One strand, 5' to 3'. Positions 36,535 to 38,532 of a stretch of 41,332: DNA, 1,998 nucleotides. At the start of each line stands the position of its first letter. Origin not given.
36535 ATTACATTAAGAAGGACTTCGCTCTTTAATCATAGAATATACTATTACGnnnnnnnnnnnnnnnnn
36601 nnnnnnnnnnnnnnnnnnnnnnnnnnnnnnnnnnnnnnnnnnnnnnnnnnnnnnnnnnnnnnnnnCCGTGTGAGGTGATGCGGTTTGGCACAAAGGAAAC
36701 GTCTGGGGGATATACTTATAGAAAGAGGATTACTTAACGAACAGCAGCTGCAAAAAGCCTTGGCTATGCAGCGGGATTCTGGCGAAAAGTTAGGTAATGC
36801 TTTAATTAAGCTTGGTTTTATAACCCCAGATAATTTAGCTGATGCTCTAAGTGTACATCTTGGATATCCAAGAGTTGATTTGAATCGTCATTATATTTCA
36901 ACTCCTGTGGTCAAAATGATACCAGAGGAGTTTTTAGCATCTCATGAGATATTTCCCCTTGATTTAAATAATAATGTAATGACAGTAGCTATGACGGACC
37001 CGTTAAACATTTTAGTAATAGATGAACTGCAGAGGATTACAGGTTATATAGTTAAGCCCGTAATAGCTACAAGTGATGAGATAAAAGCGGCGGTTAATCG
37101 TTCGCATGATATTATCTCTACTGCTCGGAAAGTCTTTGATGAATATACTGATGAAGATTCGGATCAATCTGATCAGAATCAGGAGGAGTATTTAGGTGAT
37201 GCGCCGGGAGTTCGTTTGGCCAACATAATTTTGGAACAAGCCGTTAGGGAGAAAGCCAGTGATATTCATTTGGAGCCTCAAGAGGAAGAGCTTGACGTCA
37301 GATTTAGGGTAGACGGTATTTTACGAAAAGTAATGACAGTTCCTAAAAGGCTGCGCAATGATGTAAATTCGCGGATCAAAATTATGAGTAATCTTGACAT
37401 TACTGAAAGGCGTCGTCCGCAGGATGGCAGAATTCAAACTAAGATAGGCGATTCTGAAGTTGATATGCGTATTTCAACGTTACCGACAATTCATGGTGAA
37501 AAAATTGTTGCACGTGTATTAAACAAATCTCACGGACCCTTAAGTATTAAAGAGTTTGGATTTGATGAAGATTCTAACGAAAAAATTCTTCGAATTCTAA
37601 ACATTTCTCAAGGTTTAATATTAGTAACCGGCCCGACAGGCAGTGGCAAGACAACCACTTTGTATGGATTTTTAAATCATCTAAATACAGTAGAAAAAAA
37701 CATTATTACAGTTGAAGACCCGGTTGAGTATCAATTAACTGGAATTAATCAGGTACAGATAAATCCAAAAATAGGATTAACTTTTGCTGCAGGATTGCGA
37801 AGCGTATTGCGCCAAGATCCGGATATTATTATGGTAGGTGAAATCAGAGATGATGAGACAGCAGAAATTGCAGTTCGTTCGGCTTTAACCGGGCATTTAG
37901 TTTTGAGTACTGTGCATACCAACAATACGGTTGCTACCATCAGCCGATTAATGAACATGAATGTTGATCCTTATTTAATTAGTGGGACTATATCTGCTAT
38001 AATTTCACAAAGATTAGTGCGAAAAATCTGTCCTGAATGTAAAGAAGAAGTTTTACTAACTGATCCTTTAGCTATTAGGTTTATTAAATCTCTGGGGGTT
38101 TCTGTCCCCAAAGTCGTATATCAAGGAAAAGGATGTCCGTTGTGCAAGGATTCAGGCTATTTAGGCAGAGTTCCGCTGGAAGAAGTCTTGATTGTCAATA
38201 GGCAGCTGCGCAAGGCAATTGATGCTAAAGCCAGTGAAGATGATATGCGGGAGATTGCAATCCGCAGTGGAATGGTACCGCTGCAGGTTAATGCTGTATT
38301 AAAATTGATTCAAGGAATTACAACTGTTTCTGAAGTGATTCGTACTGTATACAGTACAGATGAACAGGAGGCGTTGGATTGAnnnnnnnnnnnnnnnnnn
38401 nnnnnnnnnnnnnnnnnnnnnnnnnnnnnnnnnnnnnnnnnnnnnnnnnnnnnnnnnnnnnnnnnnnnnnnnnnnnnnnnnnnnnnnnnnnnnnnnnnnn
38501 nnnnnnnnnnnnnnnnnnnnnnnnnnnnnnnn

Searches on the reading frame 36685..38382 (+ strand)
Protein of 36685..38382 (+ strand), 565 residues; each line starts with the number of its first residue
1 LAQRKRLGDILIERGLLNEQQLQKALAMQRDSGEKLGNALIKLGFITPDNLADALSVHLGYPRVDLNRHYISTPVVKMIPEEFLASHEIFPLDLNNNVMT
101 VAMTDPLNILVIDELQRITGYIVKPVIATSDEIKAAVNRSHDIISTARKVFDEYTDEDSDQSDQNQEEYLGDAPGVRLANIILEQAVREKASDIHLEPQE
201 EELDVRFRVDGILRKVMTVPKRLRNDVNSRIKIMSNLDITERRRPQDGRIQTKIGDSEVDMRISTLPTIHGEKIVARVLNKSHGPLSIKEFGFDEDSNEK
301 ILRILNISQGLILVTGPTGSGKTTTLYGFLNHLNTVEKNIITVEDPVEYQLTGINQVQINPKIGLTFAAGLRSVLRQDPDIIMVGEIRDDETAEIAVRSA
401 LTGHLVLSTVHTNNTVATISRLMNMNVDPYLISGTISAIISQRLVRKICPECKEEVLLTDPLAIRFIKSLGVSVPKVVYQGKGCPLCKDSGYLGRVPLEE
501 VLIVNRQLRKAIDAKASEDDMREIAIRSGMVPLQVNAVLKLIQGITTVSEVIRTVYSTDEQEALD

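Call 7: search_protein_families(library=pfam, proteins=[window:36685-38382:+])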
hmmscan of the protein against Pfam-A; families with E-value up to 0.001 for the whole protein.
window:36685-38382:+ (565 aa): 4 families
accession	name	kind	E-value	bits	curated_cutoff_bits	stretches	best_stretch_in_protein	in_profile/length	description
PF00437.27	T2SSE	-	2.4e-134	448.1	24.9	1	171-553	4-370/370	Type II/IV secretion system protein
PF05157.20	MshEN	-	6.5e-20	71.3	23.1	1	59-139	1-82/90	MshEN domain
PF13401.12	AAA_22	-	3e-06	28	27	1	308-353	4-49/130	AAA domain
PF13086.12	AAA_11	-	0.00095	19.4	27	0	293-334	2-42/257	AAA domain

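Call 8: find_related_loci(query=window:36685-38382:+, collection=genome_contigs, flank=4000)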
Query window:36685-38382:+ (565 aa) in genome_contigs; peptide patterns used: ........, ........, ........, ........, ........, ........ (x = any residue, [..] = any of these).
289 stretches matched a pattern; 13 encode a relative of the query (tblastn E <= 1e-3); 13 distinct loci.
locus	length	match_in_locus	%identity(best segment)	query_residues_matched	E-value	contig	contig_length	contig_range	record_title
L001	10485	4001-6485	44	6-560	5e-154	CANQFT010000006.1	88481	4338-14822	MAG: uncultured Oscillospiraceae bacterium isolate Lapin-003-2__bin1 genome assembly, contig: Lapin-003-2__NODE_225_leng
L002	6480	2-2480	43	9-560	8e-151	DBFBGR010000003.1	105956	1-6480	MAG TPA_asm: Oscillospiraceae bacterium isolate MAG3936 k141_95242, whole genome shotgun sequence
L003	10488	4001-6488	43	6-560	7e-151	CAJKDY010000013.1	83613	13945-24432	MAG TPA_asm: uncultured Clostridiales bacterium isolate ERR1305900-bin.47 genome assembly, contig: NODE_232_length_83613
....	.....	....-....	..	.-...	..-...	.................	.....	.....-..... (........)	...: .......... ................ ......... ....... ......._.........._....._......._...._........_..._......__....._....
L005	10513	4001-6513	42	6-558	3e-144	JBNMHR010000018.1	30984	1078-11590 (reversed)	MAG: Faecousia sp. isolate CM_BacFae2591.117 k141_280802_length_30984_cov_18.9872, whole genome shotgun sequence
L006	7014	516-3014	44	6-537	1e-143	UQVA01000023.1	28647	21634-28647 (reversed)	uncultured Clostridiales bacterium isolate UMGS670 genome assembly, contig: NODE_456_length_28647_cov_8.114647, whole ge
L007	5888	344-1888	40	78-553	1e-109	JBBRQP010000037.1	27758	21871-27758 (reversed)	MAG: Gloeobacterales cyanobacterium isolate metawrap_la1_52 W_la1_52_k141_629662L_27758_cov_15.9761, whole genome shotgu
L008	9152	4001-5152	40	175-555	1e-98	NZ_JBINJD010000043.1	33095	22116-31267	Alienimonas sp. DA493 scaffold_43_length=33096, whole genome shotgun sequence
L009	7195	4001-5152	40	175-555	9e-98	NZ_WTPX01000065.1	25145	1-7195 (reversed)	Alienimonas chondri strain LzC2 LzC2_65, whole genome shotgun sequence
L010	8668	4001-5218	41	167-563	9e-94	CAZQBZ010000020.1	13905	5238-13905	MAG TPA_asm: uncultured Candidatus Saccharibacteria bacterium isolate SRP167436_co1_222 genome assembly, contig: NODE_72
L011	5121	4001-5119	45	182-550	1e-92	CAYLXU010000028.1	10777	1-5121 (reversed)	MAG TPA_asm: uncultured Candidatus Saccharibacteria bacterium isolate SRP093185_co1_87 genome assembly, contig: NODE_445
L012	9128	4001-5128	41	182-555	1e-92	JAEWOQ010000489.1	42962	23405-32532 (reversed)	MAG: Proteobacteria bacterium isolate OH_SBlB_69 k127_205650, whole genome shotgun sequence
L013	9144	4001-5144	42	179-555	4e-69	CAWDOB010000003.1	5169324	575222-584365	MAG: uncultured Planctomycetaceae bacterium isolate MFD03250.bin.2.18 genome assembly, contig: contig_2863, whole genome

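Call 11: find_homologous_proteins(query=window:36685-38382:+, max_evalue=1e-100)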
Query window:36685-38382:+ (565 aa): 7733 proteins with E <= 1e-100 among 8000 candidates; the best 120 are listed.
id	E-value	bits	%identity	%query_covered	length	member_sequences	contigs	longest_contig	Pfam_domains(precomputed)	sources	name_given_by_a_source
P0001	0.0e+0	1140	92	100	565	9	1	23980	PF05157.21,PF00437.27,PF13401.13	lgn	-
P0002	1.5e-288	976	78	100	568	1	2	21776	PF05157.21,PF00437.27,PF13401.13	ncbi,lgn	-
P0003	3.4e-275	932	75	100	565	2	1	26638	PF05157.21,PF00437.27,PF13401.13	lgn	-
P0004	9.9e-274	927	73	100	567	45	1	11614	PF05157.21,PF00437.27,PF13401.13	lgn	-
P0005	7.2e-273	924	72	100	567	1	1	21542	PF05157.21,PF00437.27,PF13401.13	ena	-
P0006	3.5e-267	905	73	100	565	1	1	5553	PF05157.21,PF00437.27,PF13401.13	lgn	-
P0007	6.5e-266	901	72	100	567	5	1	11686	PF05157.21,PF00437.27,PF13401.13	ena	-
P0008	3.3e-265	899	71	100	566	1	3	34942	PF05157.21,PF00437.27,PF13401.13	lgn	-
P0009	6.7e-265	898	71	100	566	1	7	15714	PF05157.21,PF00437.27,PF13401.13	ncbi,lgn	ncbi:MAG: GspE/PulE family protein [Candidatus Wallacebacter cryptica]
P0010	1.5e-264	896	71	100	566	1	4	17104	PF05157.21,PF00437.27,PF13401.13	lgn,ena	-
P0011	2.0e-264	896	71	100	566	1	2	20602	PF05157.21,PF00437.27,PF13401.13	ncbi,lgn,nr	ncbi:MAG TPA: Flp pilus assembly complex ATPase component TadA [Firmicutes bacterium]|nr:Flp pilus a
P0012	2.4e-264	896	71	100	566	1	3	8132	PF05157.21,PF00437.27,PF13401.13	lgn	-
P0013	3.1e-264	895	71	99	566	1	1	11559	PF05157.21,PF00437.27,PF13401.13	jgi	-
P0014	5.0e-264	895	71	100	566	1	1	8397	PF05157.21,PF00437.27,PF13401.13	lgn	-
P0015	5.5e-264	895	71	100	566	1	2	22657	PF05157.21,PF00437.27,PF13401.13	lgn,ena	-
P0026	1.0e-261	887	72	100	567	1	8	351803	PF05157.21,PF00437.27,PF13401.13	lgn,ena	-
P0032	1.8e-256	870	68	100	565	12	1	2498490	PF05157.21,PF00437.27,PF13401.13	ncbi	-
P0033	7.3e-253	858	67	100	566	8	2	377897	PF13173.13,PF05157.21,PF00437.27,PF13401.13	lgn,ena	-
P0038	3.0e-236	803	66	100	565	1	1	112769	PF05157.21,PF00437.27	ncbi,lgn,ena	-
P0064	4.0e-230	783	62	99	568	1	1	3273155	PF05157.21,PF00437.27,PF13401.13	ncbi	-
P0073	2.3e-223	761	60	98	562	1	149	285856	PF05157.21,PF00437.27,PF13476.13,PF13401.13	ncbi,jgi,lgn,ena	ncbi:GspE/PulE family protein [Candidatus Darwinibacter acetoxidans]|jgi:type IV pilus assembly prot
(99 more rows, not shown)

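Call 13: find_encoding_contigs(protein=P0001, flank=3000, max_places=2)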
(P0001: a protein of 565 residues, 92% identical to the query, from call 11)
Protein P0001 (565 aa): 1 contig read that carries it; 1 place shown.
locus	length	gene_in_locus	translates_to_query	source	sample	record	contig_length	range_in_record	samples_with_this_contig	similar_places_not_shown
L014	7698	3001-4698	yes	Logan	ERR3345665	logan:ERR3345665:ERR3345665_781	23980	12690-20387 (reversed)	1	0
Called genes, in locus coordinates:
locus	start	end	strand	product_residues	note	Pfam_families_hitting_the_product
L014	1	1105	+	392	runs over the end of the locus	PF00155:Aminotran_1_2, PF00266:Aminotran_5 (faint), PF00464:SHMT (weak)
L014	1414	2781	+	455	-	PF13353:Fer4_12, PF04055:Radical_SAM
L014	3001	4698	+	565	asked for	PF05157:MshEN, PF13401:AAA_22 (faint), PF00437:T2SSE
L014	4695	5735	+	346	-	PF00437:T2SSE, PF13555:AAA_29 (faint)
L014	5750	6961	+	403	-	PF28597:T2SSF_N, PF00482:T2SSF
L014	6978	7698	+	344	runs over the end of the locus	PF11104:PilM_2, PF14450:FtsA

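Call 14: find_encoding_contigs(protein=P0002, flank=3000, max_places=2)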
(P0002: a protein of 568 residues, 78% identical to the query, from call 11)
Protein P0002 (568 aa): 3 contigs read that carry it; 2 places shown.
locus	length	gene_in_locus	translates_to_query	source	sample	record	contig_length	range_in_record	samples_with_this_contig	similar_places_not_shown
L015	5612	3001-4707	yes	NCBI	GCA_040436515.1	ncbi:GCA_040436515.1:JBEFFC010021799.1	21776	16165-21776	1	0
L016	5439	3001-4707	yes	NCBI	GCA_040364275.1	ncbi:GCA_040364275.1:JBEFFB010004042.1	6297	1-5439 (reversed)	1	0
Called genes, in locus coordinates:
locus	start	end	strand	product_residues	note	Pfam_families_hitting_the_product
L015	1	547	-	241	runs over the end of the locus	-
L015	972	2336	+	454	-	PF13353:Fer4_12, PF04055:Radical_SAM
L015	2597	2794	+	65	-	PF01019:G_glu_transpept (weak)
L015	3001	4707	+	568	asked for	PF05157:MshEN, PF13401:AAA_22 (faint), PF00437:T2SSE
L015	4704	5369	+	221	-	PF00437:T2SSE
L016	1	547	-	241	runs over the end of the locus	-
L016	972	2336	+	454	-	PF13353:Fer4_12, PF04055:Radical_SAM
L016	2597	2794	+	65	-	PF01019:G_glu_transpept (weak)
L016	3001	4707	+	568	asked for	PF05157:MshEN, PF13401:AAA_22 (faint), PF00437:T2SSE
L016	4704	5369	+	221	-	PF00437:T2SSE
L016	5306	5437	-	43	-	?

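Call 15: find_encoding_contigs(protein=P0003, flank=3000, max_places=2)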
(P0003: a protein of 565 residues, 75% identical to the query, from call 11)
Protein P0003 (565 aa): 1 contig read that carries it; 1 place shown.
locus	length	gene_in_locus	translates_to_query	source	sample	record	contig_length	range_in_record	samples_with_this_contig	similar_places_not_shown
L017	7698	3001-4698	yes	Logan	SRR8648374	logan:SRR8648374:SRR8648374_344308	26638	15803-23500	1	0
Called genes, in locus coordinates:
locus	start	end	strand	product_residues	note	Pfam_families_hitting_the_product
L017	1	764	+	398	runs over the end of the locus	PF00155:Aminotran_1_2, PF00266:Aminotran_5 (weak)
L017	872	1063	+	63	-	-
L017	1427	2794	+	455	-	PF13353:Fer4_12, PF04055:Radical_SAM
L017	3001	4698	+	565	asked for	PF05157:MshEN, PF13401:AAA_22 (faint), PF00437:T2SSE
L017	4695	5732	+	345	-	PF00437:T2SSE, PF13555:AAA_29 (weak)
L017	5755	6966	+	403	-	PF28597:T2SSF_N, PF00482:T2SSF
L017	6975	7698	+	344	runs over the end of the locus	PF11104:PilM_2, PF14450:FtsA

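Call 16: find_encoding_contigs(protein=P0004, flank=3000, max_places=1)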
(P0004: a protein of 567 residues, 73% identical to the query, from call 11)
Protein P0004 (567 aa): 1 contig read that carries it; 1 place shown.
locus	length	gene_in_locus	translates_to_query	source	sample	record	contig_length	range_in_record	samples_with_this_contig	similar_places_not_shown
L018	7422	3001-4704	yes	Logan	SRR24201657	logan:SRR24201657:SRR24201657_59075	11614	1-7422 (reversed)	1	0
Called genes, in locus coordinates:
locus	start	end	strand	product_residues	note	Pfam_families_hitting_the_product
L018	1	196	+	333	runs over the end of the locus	PF00005:ABC_tran, PF08352:oligo_HPY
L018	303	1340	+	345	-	PF08240:ADH_N, PF16912:Glu_dehyd_C, PF00107:ADH_zinc_N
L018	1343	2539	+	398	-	PF00155:Aminotran_1_2, PF00266:Aminotran_5 (weak)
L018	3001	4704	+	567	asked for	PF05157:MshEN, PF13401:AAA_22 (faint), PF00437:T2SSE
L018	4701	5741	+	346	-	PF00437:T2SSE, PF13401:AAA_22 (faint)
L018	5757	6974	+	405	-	PF28597:T2SSF_N, PF00482:T2SSF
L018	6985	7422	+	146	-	?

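Call 17: find_encoding_contigs(protein=P0009, flank=3000, max_places=1)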
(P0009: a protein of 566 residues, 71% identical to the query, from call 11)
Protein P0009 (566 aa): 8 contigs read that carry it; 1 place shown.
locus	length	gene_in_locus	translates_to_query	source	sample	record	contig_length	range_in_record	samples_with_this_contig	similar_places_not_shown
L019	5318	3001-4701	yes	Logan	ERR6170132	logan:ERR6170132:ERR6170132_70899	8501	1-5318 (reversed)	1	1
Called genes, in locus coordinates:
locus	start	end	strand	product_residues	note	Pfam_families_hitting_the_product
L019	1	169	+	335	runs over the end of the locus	PF00005:ABC_tran, PF08352:oligo_HPY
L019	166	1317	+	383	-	PF08240:ADH_N, PF16912:Glu_dehyd_C (weak), PF00107:ADH_zinc_N, PF13602:ADH_zinc_N_2 (weak)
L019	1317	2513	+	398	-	PF00155:Aminotran_1_2, PF00266:Aminotran_5 (weak)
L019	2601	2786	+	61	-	-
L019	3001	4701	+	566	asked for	PF05157:MshEN, PF13401:AAA_22 (faint), PF00437:T2SSE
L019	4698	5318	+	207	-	?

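Call 18: find_encoding_contigs(protein=P0026, flank=3000, max_places=1)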
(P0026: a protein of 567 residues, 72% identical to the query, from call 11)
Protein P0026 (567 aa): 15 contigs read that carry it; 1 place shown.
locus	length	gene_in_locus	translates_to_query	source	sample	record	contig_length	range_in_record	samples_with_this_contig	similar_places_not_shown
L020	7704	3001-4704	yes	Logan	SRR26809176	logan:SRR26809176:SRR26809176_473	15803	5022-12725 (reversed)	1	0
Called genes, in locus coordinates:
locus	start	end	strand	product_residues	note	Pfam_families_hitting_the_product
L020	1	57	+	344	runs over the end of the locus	PF02749:QRPTase_N, PF01729:QRPTase_C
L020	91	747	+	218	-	PF07702:UTRA (weak)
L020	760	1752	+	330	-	PF00005:ABC_tran, PF13304:AAA_21 (faint), PF08352:oligo_HPY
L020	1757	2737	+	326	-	PF00005:ABC_tran, PF08352:oligo_HPY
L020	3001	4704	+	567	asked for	PF05157:MshEN, PF13401:AAA_22 (faint), PF00437:T2SSE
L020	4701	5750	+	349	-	PF00437:T2SSE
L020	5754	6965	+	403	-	PF28597:T2SSF_N, PF00482:T2SSF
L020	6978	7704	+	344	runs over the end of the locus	PF11104:PilM_2, PF14450:FtsA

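Call 19: find_encoding_contigs(protein=P0032, flank=3000, max_places=1)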
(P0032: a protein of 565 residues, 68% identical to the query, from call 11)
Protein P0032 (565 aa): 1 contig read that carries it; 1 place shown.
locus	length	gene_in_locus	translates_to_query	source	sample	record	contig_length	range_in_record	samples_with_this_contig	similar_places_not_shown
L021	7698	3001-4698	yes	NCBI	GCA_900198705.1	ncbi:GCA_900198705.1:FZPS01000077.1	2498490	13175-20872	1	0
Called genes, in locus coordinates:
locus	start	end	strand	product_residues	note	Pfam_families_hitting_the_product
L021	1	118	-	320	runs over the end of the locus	PF02146:SIR2 (weak)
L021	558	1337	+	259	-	PF08240:ADH_N (weak), PF16912:Glu_dehyd_C, PF00107:ADH_zinc_N, PF13602:ADH_zinc_N_2 (weak)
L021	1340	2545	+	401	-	PF00155:Aminotran_1_2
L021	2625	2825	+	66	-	-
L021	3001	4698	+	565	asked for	PF05157:MshEN, PF13401:AAA_22 (faint), PF00437:T2SSE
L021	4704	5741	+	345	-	PF00437:T2SSE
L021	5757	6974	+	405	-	PF28597:T2SSF_N, PF00482:T2SSF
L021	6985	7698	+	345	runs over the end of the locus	PF11104:PilM_2, PF25216:Volactin (faint), PF14450:FtsA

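Call 20: find_encoding_contigs(protein=P0033, flank=3000, max_places=1)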
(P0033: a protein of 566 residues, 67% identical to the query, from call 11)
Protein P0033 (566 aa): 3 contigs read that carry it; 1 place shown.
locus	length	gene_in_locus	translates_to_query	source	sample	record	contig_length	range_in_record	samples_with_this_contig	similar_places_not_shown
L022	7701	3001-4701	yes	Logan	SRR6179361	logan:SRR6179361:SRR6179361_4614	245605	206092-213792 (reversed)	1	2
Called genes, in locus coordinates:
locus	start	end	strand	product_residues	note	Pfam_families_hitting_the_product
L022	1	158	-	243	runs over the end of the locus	-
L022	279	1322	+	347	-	PF08240:ADH_N, PF16912:Glu_dehyd_C, PF00107:ADH_zinc_N, PF13602:ADH_zinc_N_2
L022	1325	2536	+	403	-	PF00155:Aminotran_1_2, PF00266:Aminotran_5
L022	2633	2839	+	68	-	-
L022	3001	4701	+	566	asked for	PF13401:AAA_22 (faint), PF05157:MshEN, PF13173:AAA_14 (faint), PF00437:T2SSE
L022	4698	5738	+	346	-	PF00437:T2SSE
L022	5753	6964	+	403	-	PF28597:T2SSF_N, PF00482:T2SSF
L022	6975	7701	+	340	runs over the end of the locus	PF11104:PilM_2, PF14450:FtsA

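Call 21: find_encoding_contigs(protein=P0038, flank=3000, max_places=1)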
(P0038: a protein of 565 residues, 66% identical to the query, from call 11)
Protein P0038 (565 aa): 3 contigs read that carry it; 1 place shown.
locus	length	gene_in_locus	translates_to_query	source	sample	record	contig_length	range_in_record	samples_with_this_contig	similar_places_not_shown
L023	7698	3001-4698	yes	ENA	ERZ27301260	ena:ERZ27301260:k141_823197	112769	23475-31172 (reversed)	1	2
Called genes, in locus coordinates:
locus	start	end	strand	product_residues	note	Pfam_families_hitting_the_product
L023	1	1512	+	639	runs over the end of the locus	PF00990:GGDEF, PF01966:HD, PF13487:HD_5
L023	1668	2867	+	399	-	PF00871:Acetate_kinase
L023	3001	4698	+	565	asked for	PF05157:MshEN, PF00437:T2SSE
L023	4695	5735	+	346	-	PF00437:T2SSE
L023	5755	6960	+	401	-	PF28597:T2SSF_N, PF00482:T2SSF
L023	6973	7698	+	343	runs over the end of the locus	PF11104:PilM_2, PF14450:FtsA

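Call 22: find_encoding_contigs(protein=P0064, flank=3000, max_places=1)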
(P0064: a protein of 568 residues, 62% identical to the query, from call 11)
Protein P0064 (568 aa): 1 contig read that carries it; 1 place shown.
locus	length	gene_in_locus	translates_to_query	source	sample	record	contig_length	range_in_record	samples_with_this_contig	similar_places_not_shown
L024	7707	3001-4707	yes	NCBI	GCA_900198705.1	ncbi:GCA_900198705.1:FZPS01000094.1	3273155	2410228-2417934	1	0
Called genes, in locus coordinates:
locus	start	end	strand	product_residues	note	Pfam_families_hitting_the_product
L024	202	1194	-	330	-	-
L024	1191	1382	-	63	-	-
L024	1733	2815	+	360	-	PF04055:Radical_SAM, PF13353:Fer4_12, PF13186:SPASM (weak)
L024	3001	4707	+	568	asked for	PF13401:AAA_22 (faint), PF05157:MshEN, PF00437:T2SSE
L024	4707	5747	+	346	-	PF00437:T2SSE, PF13191:AAA_16 (weak)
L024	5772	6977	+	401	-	PF28597:T2SSF_N, PF00482:T2SSF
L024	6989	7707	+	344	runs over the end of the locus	PF11104:PilM_2, PF14450:FtsA (weak)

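Call 23: find_encoding_contigs(protein=P0073, flank=3000, max_places=1)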
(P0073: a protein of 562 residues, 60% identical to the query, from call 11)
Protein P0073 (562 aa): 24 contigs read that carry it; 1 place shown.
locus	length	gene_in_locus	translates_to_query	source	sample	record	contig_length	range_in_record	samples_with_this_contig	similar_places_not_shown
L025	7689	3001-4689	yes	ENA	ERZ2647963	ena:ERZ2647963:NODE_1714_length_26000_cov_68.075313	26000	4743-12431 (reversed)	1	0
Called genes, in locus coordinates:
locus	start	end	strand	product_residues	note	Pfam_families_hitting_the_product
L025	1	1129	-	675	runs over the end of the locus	PF02743:dCache_1 (weak), PF00672:HAMP, PF00015:MCPsignal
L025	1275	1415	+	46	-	PF13165:SCIFF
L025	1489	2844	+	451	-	PF04055:Radical_SAM, PF13353:Fer4_12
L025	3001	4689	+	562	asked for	PF05157:MshEN, PF13401:AAA_22 (faint), PF13476:AAA_23 (faint), PF00437:T2SSE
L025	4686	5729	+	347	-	PF00437:T2SSE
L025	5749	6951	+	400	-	PF28597:T2SSF_N, PF00482:T2SSF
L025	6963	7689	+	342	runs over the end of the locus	PF11104:PilM_2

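Call 29: find_encoding_contigs(protein=P0006, flank=3000, max_places=3)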
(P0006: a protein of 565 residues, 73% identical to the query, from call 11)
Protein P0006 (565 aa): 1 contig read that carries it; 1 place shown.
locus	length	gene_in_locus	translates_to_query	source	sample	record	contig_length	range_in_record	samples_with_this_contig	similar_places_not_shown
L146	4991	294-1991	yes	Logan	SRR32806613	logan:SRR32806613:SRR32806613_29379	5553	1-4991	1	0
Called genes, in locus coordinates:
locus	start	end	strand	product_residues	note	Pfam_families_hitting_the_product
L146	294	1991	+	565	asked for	PF13401:AAA_22 (faint), PF05157:MshEN, PF00437:T2SSE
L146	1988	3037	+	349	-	PF00437:T2SSE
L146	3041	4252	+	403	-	PF28597:T2SSF_N, PF00482:T2SSF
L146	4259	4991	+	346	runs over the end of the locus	PF11104:PilM_2, PF14450:FtsA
